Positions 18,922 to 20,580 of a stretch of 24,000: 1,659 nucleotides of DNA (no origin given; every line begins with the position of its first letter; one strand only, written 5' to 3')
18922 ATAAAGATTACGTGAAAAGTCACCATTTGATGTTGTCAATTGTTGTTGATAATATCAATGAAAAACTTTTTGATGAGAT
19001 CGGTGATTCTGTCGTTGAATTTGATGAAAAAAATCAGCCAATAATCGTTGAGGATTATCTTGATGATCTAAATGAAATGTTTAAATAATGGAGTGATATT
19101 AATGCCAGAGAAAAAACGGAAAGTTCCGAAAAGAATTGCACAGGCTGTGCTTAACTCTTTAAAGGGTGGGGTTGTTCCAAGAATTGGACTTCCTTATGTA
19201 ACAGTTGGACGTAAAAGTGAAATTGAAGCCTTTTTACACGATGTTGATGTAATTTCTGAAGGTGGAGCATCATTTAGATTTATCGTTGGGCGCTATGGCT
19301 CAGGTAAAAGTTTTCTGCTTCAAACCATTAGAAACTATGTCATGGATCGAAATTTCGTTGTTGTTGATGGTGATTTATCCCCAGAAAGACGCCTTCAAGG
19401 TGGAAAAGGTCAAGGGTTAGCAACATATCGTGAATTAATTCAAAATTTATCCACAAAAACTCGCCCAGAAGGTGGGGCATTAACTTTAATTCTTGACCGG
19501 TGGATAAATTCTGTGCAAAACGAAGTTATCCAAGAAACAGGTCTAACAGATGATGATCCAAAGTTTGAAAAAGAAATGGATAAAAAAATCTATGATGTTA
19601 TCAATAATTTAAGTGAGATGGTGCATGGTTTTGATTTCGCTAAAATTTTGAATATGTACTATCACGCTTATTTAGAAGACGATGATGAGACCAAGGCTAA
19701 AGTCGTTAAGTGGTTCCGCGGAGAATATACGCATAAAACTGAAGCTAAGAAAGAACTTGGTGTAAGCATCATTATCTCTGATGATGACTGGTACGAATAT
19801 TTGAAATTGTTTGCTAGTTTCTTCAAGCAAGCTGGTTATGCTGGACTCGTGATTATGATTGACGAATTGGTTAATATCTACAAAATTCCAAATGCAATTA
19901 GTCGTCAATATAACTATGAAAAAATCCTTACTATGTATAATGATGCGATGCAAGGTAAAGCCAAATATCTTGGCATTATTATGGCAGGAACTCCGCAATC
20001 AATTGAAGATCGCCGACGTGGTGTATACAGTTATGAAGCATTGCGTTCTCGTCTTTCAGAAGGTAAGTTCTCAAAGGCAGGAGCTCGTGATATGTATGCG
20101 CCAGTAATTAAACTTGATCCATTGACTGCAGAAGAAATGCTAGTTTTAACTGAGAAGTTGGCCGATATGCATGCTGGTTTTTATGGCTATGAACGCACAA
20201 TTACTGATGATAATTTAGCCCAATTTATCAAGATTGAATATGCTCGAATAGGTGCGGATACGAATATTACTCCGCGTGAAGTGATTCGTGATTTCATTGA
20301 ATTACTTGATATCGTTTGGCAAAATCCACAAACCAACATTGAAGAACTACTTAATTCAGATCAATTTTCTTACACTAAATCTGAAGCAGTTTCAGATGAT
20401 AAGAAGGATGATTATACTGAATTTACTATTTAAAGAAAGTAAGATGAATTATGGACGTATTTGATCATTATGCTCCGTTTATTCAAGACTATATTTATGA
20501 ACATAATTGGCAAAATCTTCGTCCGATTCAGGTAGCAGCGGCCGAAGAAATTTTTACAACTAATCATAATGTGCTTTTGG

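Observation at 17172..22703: TerB / P-loop ATPase / Lhr-like helicase operon: a Shango-type anti-phage candidate among housekeeping genes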

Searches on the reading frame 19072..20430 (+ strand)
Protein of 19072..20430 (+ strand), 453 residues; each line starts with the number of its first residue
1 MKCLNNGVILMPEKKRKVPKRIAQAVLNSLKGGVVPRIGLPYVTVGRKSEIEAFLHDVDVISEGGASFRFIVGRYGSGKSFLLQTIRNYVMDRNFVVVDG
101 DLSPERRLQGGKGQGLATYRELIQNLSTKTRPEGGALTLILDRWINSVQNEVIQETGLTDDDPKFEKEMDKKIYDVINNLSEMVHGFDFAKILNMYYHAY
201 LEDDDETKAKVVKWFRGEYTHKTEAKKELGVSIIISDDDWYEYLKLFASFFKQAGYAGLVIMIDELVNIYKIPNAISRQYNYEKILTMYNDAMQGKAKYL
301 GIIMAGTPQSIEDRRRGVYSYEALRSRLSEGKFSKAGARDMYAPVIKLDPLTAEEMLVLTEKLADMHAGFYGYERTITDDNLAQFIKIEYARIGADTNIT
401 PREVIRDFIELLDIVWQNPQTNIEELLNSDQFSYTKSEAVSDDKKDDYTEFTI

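Call 3: search_protein_families(library=pfam, proteins=[window:19072-20430:+], max_evalue=0.01)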
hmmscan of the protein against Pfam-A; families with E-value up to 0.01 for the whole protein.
window:19072-20430:+ (453 aa): 4 families
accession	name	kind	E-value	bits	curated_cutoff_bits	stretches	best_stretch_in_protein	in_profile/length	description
PF10923.14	BrxC_BrxD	-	1.1e-172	575.1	22.2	1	18-430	1-413/414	BREX system ATP-binding protein BrxC/D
PF13191.12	AAA_16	-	2.1e-06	28.8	32.6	1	45-103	3-61/167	AAA ATPase domain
PF13401.12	AAA_22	-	0.00021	22.1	27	0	65-93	4-34/130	AAA domain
PF01637.24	ATPase_2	-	0.0011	19.3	33.2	0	60-95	14-49/225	ATPase domain predominantly from Archaea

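Call 4: search_protein_families(library=padloc, proteins=[window:19072-20430:+], max_evalue=0.01)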
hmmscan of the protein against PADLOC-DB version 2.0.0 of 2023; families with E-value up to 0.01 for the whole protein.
window:19072-20430:+ (453 aa): 3 families
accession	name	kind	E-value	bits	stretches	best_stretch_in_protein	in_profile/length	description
PDLC03959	SngB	-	4.1e-198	656.9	1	15-452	3-438/439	-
PDLC02494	BrxD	-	8.2e-52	174.8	1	19-423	5-406/440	BrxD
PDLC04140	mad8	-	0.0014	16.3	1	54-209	16-101/314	mads_8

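Call 5: search_protein_families(library=ncbifam, proteins=[window:19072-20430:+], max_evalue=0.01)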
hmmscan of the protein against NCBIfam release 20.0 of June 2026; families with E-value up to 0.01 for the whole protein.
window:19072-20430:+ (453 aa): 2 families
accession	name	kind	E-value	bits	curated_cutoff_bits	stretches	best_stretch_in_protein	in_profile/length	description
NF033438.1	BREX_BrxD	equivalog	2.7e-51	175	350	1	22-421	4-400/423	BREX system ATP-binding protein BrxD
NF047389.1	ATPase_Sll1717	subfamily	0.00068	18.9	75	1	64-266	27-194/454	P-loop ATPase, Sll1717 family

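Call 38: search_solved_structures(query=window:19102-20430:+, max_evalue=1)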
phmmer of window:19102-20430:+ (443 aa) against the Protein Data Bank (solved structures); distinct sequences matched with E-value up to 1: 5.
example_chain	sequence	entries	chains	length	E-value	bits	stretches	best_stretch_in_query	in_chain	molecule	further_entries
7svj_A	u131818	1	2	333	0.0076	18.4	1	369-432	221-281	Choloylglycine hydrolase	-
7zhf_A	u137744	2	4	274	0.11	14.6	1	46-86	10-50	GTPase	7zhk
9o9x_A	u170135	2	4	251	0.12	14.5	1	36-90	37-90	ABC transporter ATP-binding protein YtrE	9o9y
9vrc_A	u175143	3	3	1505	0.67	12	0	31-85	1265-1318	ABC transporter C family member 13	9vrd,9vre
9vrb_A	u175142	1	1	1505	0.67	12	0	31-85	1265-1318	ABC transporter C family member 13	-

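Call 69: search_dna_similar(query=window:19102-20430:+, collection=plasmids, mode=protein, max_rows=25)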
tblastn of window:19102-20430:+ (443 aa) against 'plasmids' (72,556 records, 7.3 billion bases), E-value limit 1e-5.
Records with a match: 696; places in all: 702; records where one place covers at least 80% of the query: 691.
Best place of each record, by identity: 60-80% 1; <60% 695.
By first word of the organism name: Klebsiella 449; Salmonella 144; Escherichia 14; Sulfitobacter 7; Phaeobacter 5; Azospirillum 4; Bradyrhizobium 4; Raoultella 4; Mesorhizobium 3; Burkholderia 3; and 48 more.
By predicted mobility (MOB-suite, as given by PLSDB): conjugative 542; non-mobilizable 109; mobilizable 45.
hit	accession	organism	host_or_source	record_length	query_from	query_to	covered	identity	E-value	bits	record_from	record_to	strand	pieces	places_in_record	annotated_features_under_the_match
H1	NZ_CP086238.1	Clostridium estertheticum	single colony,bovine feces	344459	1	443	100%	72.2%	0e+0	677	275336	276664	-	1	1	ATP-binding protein | TerB N-terminal domain-containing protein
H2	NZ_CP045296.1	Paenibacillus cellulositrophicus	cell culture,Thai soil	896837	7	443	99%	52.6%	3e-154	490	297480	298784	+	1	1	ATP-binding protein | DEAD/DEAH box helicase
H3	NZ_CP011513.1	Paenibacillus peoriae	cell culture,soil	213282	8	418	93%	52.3%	3e-147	470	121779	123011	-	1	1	ATP-binding protein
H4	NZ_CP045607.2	Bacillus cereus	Whole organism,soil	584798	4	417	93%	46.3%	2e-121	396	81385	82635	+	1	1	ATP-binding protein | TerB N-terminal domain-containing protein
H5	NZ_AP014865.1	Bacillus thuringiensis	-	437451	8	417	93%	46.0%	9e-121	394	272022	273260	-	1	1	ATP-binding protein | TerB N-terminal domain-containing protein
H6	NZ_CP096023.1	Halocatena salina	cell culture,sediment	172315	16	443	97%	41.4%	1e-104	348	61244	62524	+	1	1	ATP-binding protein | DEAD/DEAH box helicase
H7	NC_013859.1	Azospirillum sp. B510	-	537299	1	443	100%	39.8%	5e-104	346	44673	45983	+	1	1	ATP-binding protein | DEAD/DEAH box helicase | TerB N-terminal domain-containing protein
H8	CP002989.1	halophilic archaeon DL31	-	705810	8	443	98%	40.4%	6e-103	343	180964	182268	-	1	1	hypothetical protein | DEAD/DEAH box helicase domain protein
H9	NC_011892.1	Methylobacterium nodulans ORS 2060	-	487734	2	409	92%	42.6%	3e-98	329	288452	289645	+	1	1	none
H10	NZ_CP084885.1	Natrinema zhouii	pure culture,Salt mine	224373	15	443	97%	40.4%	8e-102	340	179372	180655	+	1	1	ATP-binding protein | DEAD/DEAH box helicase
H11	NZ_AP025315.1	Fulvitalea axinellae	-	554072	1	433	98%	39.9%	1e-102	342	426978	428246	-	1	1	ATP-binding protein | tellurite resistance TerB C-terminal domain-containing protein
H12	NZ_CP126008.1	Bradyrhizobium elkanii USDA 94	Glycine max,soybean,root nodule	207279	7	418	93%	41.8%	1e-102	342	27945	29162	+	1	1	ATP-binding protein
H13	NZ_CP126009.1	Bradyrhizobium elkanii USDA 94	Glycine max,soybean,root nodule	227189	7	418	93%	41.8%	1e-102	342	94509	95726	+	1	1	ATP-binding protein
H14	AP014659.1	Bradyrhizobium diazoefficiens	-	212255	7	417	93%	41.9%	1e-103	345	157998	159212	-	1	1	uncharacterized protein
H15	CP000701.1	Rhizorhabdus wittichii RW1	-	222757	2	443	100%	38.5%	4e-95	320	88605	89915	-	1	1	hypothetical protein | DEAD/DEAH box helicase domain protein | protein of unknown function DUF805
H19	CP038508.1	Salmonella enterica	liver and spleen of chicken (broiler)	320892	1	443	100%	38.2%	1e-83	337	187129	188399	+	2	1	none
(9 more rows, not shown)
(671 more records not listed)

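Call 70: search_dna_similar(query=window:19102-20430:+, collection=phages, mode=protein, max_rows=15)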
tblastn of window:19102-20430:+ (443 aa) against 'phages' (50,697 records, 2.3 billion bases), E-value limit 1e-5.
No match.

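Call 71: get_annotated_region(hit=H1, flank=6000)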
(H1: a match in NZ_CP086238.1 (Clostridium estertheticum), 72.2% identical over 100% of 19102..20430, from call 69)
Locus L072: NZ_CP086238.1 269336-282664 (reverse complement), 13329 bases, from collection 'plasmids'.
description: Clostridium estertheticum strain CF002 plasmid pCF002-344, complete sequence
organism: Clostridium estertheticum (NCBI taxid 238834)
taxonomy: Bacteria; Bacillota; Clostridia; Eubacteriales; Clostridiaceae; Clostridium; Clostridium estertheticum
host: -; source: single colony,bovine feces; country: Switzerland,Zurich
typing (MOB-suite, as given by PLSDB): non-mobilizable
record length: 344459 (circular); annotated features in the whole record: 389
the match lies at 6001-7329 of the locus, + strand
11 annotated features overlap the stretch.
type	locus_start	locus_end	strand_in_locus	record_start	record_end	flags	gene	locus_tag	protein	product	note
CDS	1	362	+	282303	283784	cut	-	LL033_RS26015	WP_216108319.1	amino acid adenylation domain-containing protein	-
CDS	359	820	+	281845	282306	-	-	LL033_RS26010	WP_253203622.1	GNAT family N-acetyltransferase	-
CDS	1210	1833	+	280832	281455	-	-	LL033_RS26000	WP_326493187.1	MFS transporter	GO:0055085 - transmembrane transport [Evidence IEA]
CDS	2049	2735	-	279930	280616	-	-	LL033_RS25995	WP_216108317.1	alpha/beta hydrolase-fold protein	-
CDS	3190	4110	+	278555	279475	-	-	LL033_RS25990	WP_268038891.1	relaxase/mobilization nuclease domain-containing protein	-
CDS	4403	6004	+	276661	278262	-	-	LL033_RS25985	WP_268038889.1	TerB N-terminal domain-containing protein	-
CDS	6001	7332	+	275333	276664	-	-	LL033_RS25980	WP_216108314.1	ATP-binding protein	-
CDS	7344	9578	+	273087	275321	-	-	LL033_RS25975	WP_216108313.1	DEAD/DEAH box helicase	-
CDS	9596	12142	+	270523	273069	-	-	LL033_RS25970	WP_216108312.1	ATP-binding cassette domain-containing protein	-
CDS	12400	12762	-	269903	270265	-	-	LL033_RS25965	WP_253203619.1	IS110 family transposase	-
CDS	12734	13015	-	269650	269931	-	-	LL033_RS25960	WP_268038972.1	transposase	GO:0006313 - DNA transposition [Evidence IEA]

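Call 72: get_annotated_region(hit=H4, flank=5000)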
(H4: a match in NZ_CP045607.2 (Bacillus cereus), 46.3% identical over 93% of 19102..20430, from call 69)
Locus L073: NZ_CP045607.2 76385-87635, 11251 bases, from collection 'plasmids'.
description: Bacillus cereus strain SB1 plasmid p1, complete sequence
organism: Bacillus cereus (NCBI taxid 1396)
taxonomy: Bacteria; Bacillota; Bacilli; Bacillales; Bacillaceae; Bacillus; Bacillus cereus
host: -; source: Whole organism,soil; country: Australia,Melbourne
typing (MOB-suite, as given by PLSDB): non-mobilizable; replicon rep_cluster_125; mating-pair formation MPF_T
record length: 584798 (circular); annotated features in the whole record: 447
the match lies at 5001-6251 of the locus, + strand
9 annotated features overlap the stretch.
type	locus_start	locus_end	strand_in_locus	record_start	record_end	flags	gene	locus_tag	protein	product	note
CDS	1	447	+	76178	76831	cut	-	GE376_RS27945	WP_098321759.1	hypothetical protein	-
CDS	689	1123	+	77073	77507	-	-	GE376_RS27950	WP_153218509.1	hypothetical protein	-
CDS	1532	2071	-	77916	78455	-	-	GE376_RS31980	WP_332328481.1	tyrosine-type recombinase/integrase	GO:0015074 - DNA integration [Evidence IEA]; GO:0006310 - DNA recombination [Evidence IEA]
CDS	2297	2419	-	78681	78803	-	-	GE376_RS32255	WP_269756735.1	hypothetical protein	-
CDS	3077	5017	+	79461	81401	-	-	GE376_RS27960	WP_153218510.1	TerB N-terminal domain-containing protein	-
CDS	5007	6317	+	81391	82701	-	-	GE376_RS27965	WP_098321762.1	ATP-binding protein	-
CDS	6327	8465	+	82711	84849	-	-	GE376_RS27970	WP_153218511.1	DEAD/DEAH box helicase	-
CDS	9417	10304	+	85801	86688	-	-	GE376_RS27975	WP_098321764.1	hypothetical protein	-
CDS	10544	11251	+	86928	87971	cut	-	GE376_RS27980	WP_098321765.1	PIN domain-containing protein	-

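Call 73: get_annotated_region(hit=H7, flank=5000)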
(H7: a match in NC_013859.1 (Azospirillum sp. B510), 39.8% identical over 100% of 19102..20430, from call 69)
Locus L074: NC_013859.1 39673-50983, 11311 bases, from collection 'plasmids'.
description: Azospirillum sp. B510 plasmid pAB510e, complete sequence
organism: Azospirillum sp. B510 (NCBI taxid 137722)
taxonomy: Bacteria; Pseudomonadota; Alphaproteobacteria; Rhodospirillales; Azospirillaceae; Azospirillum; Azospirillum sp. B510
host: -; source: -; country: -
typing (MOB-suite, as given by PLSDB): mobilizable; relaxase MOBP,MOBP
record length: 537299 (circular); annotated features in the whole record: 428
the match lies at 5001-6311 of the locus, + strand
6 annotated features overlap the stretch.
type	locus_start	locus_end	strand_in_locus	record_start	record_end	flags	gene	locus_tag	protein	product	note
CDS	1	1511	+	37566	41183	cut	-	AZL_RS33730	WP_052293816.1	DEAD/DEAH box helicase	-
CDS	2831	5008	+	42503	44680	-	-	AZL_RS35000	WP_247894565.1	TerB N-terminal domain-containing protein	-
CDS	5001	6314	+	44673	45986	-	-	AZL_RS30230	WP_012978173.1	ATP-binding protein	-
CDS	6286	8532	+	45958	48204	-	-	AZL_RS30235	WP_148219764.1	DEAD/DEAH box helicase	-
CDS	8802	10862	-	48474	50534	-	-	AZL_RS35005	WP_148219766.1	hypothetical protein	-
CDS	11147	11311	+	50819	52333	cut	istA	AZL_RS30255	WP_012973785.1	IS21-like element ISAzs2 family transposase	-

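Call 74: get_annotated_region(hit=H19, flank=5000)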
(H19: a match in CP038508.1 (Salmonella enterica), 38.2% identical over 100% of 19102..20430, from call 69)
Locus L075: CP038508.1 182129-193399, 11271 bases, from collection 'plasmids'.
description: Salmonella enterica subsp. enterica serovar Infantis strain FARPER-219 plasmid p-F219, complete sequence
organism: Salmonella enterica (NCBI taxid 595)
taxonomy: Bacteria; Pseudomonadota; Gammaproteobacteria; Enterobacterales; Enterobacteriaceae; Salmonella; Salmonella enterica
host: -; source: liver and spleen of chicken (broiler); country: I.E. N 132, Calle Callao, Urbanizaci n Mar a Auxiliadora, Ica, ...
typing (MOB-suite, as given by PLSDB): conjugative; replicon IncFIB; relaxase MOBP,MOBP; mating-pair formation MPF_I
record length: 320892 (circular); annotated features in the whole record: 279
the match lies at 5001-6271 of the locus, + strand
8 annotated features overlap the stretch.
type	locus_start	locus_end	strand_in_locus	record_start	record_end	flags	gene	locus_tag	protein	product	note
CDS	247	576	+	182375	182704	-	-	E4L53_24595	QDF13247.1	IS66 family insertion sequence hypothetical protein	-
CDS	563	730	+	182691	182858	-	-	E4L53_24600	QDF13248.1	hypothetical protein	-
CDS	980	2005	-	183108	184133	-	-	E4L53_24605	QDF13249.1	IS110 family transposase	-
CDS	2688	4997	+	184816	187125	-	-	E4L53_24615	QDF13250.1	ATPase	-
CDS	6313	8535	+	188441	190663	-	-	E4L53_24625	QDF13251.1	DEAD/DEAH box helicase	-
CDS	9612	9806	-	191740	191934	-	-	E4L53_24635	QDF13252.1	hypothetical protein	-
CDS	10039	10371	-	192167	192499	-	-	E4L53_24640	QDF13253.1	type II toxin-antitoxin system PemK/MazF family toxin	-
CDS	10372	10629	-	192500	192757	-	-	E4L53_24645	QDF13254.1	antitoxin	-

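Call 75: search_protein_families(library=pfam, proteins=[L072:4403-6001:+, L073:3077-5014:+, L074:2831-5005:+, L075:2688-4994:+], max_evalue=0.01)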
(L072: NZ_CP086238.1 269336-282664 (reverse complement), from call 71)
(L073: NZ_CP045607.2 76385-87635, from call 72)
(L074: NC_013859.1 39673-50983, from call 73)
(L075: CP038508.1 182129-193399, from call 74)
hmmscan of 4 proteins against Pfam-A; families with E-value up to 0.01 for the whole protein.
L072:4403-6001:+ (533 aa): 2 families
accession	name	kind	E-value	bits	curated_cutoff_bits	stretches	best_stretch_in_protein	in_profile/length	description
PF13208.11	TerB_N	-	8.1e-24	85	25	1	60-265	4-190/207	TerB N-terminal domain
PF15615.11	TerB_C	-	8.8e-16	58.9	26.3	1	393-524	5-147/148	TerB-C domain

L073:3077-5014:+ (646 aa): 3 families
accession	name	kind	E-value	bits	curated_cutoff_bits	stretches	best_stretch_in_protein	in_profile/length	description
PF13208.11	TerB_N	-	1.3e-27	97.3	25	1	149-285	27-153/207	TerB N-terminal domain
PF15615.11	TerB_C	-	2.8e-14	54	26.3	1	463-632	3-144/148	TerB-C domain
PF05154.21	TM2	-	1.6e-11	44.7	27.9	1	3-53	2-51/51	TM2 domain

L074:2831-5005:+ (725 aa): 3 families
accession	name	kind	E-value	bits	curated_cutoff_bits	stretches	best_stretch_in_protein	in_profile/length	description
PF13208.11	TerB_N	-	2e-45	155.5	25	1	40-236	2-207/207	TerB N-terminal domain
PF15615.11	TerB_C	-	3.3e-33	115.4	26.3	1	585-714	10-144/148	TerB-C domain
PF05099.18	TerB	-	4.2e-09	37.2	24.4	1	454-559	6-112/118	Tellurite resistance protein TerB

L075:2688-4994:+ (769 aa): 3 families
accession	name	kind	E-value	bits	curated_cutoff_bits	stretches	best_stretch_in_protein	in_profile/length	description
PF13208.11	TerB_N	-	2.3e-47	161.9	25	1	98-309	2-207/207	TerB N-terminal domain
PF15615.11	TerB_C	-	2.1e-27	96.6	26.3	1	644-768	10-148/148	TerB-C domain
PF05099.18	TerB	-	1e-07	32.7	24.4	1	519-624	7-113/118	Tellurite resistance protein TerB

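Call 89: search_protein_families(library=padloc, proteins=[L072:9596-12139:+], max_evalue=0.001)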
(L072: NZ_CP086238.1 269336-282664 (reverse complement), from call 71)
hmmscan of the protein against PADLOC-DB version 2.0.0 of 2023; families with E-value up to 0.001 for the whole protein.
L072:9596-12139:+ (848 aa): 28 families (the best 25 are shown)
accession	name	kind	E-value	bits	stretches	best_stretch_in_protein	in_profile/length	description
PDLC04135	mad3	-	5.3e-68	228.2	3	525-845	4-365/374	mads_3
PDLC04140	mad8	-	1.6e-32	111.3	3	529-808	12-238/314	mads_8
PDLC04175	HEC-01A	-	3.5e-10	37.5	1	377-429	246-298/363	-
PDLC04242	PDC-M01A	-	6.8e-10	35.8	1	742-810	403-473/566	-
PDLC02980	AriA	-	1.1e-09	36.7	1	760-802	259-298/304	-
PDLC00289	PtuA1|PtuA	-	1e-08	32.7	0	743-802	228-287/404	AAA ATPase domain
PDLC02914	ATPase-Toprim_I-B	-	7.8e-08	29.9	0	379-436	184-240/443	-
PDLC04710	PDC-M56A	-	8.3e-08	29.6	0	755-803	233-281/382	-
PDLC04033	PD-T4-4_A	-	1.4e-07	29.1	0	399-441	325-367/460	-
PDLC04176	HEC-01A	-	2.2e-07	28.6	0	761-811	275-325/371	-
PDLC03878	NsnB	-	2.8e-07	28.6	0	541-590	18-67/345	-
PDLC04664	PDC-M47A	-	2.8e-07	27.8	0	761-811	320-370/461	-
PDLC02335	AbiLi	-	4.2e-07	27.3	0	744-807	177-241/326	AbiLi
PDLC04214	HEC-02A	-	4.4e-07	27.5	1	762-809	237-284/338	-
PDLC02979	AriA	-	1.1e-06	26.7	0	758-798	323-364/373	-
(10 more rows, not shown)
